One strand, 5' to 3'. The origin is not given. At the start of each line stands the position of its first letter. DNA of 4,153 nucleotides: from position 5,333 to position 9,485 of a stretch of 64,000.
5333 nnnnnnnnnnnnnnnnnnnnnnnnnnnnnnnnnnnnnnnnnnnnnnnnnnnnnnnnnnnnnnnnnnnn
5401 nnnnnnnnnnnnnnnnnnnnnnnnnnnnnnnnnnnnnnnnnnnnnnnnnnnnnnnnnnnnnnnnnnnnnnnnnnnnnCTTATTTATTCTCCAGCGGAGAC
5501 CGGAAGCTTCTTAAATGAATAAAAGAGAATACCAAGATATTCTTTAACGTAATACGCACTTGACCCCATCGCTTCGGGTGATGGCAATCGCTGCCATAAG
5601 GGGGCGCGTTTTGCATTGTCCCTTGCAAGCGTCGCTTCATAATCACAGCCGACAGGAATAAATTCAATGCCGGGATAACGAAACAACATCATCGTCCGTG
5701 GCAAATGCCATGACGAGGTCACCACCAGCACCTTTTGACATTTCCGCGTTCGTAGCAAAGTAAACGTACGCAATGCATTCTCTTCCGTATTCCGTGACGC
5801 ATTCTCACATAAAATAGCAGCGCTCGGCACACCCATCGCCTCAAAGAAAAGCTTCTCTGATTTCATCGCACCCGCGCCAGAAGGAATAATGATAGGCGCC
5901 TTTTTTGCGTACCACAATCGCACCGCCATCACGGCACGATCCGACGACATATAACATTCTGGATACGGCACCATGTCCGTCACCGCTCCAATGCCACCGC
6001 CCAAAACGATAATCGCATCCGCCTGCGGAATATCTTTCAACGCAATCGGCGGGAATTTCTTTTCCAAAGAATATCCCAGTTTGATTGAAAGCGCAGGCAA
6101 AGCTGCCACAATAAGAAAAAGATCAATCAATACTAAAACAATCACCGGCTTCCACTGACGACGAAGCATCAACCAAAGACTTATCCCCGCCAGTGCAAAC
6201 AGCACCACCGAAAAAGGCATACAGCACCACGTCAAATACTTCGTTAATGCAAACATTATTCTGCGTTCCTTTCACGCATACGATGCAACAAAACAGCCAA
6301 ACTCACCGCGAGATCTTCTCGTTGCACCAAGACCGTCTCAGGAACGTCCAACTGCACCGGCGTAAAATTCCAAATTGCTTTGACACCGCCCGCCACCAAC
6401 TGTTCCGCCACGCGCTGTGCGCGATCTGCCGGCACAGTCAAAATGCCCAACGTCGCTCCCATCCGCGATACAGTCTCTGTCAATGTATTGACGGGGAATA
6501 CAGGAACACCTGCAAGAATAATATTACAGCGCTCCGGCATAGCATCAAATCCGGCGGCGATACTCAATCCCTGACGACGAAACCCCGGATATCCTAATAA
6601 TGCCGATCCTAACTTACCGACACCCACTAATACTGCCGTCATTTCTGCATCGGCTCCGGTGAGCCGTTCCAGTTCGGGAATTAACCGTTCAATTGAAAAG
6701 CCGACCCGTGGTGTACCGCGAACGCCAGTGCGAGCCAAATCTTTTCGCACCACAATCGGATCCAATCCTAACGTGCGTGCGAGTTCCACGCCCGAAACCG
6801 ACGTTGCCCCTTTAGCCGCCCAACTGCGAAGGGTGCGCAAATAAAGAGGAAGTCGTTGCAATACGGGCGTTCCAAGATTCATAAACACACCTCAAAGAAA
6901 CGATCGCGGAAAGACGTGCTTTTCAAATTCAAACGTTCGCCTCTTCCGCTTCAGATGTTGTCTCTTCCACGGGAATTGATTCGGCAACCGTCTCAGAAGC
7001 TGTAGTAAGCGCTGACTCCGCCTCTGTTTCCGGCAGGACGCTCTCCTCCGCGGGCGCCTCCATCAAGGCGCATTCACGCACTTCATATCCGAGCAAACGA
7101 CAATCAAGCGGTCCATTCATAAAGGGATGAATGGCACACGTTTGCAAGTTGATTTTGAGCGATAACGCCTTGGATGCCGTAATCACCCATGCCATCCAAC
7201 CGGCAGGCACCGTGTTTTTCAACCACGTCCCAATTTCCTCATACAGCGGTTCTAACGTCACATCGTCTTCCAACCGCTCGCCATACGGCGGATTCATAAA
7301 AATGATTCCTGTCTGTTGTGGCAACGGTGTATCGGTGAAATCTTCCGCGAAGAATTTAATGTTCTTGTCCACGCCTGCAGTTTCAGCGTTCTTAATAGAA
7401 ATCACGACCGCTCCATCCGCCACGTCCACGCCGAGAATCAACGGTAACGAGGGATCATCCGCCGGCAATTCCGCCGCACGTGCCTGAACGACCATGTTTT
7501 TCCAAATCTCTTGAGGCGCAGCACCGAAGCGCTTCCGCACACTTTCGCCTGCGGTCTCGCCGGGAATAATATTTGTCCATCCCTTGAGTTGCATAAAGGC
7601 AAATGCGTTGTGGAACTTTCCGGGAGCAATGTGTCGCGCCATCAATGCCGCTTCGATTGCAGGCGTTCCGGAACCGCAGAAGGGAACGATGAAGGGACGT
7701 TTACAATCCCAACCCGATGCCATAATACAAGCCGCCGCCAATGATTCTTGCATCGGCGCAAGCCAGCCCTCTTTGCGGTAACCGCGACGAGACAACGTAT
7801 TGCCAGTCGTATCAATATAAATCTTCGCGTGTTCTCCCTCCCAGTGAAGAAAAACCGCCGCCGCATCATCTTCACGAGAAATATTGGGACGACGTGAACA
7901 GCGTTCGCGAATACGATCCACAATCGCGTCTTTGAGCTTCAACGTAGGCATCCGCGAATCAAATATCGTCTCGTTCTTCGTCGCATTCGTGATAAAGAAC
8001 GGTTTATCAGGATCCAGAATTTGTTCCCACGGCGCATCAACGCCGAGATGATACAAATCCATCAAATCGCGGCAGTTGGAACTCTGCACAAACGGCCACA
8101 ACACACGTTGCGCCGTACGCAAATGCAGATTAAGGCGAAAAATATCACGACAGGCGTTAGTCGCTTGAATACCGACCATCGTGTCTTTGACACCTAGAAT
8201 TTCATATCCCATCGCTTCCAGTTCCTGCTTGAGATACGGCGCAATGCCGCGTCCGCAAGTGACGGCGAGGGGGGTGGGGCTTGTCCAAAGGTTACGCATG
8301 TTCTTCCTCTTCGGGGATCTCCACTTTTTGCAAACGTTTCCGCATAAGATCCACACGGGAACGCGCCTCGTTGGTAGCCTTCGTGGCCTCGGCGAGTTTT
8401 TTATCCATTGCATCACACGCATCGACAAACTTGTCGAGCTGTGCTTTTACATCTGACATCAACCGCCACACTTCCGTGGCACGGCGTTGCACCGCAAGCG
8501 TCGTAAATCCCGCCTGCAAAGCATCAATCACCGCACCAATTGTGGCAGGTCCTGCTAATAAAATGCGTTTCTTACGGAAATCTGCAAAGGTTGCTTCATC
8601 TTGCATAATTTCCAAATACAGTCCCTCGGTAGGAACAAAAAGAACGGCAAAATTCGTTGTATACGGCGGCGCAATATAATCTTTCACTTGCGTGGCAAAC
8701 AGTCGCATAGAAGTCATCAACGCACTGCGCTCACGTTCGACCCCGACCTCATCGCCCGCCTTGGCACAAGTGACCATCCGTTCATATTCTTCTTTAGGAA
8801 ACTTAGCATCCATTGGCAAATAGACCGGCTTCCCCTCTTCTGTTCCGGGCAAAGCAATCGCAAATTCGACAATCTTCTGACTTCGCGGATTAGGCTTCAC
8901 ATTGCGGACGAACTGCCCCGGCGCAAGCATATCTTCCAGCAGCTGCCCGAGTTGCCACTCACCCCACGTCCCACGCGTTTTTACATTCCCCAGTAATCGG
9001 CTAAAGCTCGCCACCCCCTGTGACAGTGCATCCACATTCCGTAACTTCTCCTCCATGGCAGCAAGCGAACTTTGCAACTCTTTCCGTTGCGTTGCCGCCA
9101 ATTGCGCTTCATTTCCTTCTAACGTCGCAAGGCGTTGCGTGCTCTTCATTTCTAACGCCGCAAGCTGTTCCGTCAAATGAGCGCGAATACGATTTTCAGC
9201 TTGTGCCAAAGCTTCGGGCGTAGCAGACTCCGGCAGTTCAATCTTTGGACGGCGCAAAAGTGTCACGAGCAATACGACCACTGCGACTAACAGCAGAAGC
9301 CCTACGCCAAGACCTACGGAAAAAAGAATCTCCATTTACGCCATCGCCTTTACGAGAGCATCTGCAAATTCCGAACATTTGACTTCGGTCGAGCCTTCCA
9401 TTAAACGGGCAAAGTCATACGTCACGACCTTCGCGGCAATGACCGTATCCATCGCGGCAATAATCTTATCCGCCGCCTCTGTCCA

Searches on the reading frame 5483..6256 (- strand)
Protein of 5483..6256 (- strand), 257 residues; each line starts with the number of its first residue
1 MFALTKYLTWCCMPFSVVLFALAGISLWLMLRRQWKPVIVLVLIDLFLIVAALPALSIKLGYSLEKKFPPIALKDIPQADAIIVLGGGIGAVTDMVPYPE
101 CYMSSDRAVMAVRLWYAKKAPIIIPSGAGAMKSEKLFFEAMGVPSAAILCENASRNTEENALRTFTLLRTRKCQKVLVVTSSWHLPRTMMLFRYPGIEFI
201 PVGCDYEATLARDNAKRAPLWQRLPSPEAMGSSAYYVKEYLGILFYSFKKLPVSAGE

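Call 14: search_protein_families(library=pfam, proteins=[window:5483-6256:-], max_evalue=0.001)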
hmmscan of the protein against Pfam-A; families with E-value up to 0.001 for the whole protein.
window:5483-6256:- (257 aa): 1 family
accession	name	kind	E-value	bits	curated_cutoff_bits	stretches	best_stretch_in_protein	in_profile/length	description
PF02698.23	DUF218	-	1e-22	80.9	27.6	1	80-242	1-133/133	DUF218 domain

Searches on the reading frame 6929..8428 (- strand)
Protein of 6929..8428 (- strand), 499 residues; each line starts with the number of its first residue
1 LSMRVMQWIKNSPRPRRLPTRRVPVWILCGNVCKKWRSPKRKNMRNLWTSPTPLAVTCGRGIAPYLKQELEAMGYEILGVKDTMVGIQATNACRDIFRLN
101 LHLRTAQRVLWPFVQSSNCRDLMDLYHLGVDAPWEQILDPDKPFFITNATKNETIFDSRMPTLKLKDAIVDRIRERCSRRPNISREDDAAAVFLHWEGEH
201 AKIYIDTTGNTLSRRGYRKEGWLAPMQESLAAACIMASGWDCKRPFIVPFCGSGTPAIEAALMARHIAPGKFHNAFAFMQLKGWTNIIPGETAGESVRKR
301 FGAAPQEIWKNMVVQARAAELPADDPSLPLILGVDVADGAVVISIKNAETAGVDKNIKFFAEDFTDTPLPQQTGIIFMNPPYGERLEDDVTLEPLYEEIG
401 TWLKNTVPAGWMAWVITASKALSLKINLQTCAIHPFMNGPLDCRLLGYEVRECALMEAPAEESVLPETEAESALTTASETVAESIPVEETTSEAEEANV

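Call 14: search_protein_families(library=pfam, proteins=[window:6929-8428:-], max_evalue=0.001)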
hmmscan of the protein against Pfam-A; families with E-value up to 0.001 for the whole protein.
window:6929-8428:- (499 aa): 3 families
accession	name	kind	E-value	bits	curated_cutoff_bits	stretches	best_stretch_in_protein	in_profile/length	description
PF01170.24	UPF0020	-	5e-39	134.5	22.3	1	215-445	1-195/197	RMKL-like, methyltransferase domain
PF22020.1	RlmL_1st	-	4.8e-11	42.9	27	1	54-110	2-55/55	RlmL ferredoxin-like domain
PF02926.22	THUMP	-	5.4e-07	30.4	20.6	1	120-206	2-84/84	THUMP domain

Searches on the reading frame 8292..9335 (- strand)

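Call 14: search_protein_families(library=pfam, proteins=[window:8292-9335:-], max_evalue=0.001)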
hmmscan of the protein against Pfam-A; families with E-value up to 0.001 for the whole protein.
window:8292-9335:- (347 aa): 1 family
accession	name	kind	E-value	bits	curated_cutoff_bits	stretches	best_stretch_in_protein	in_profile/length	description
PF02646.22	RmuC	-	1.3e-50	172.6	26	1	71-338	13-281/291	RmuC family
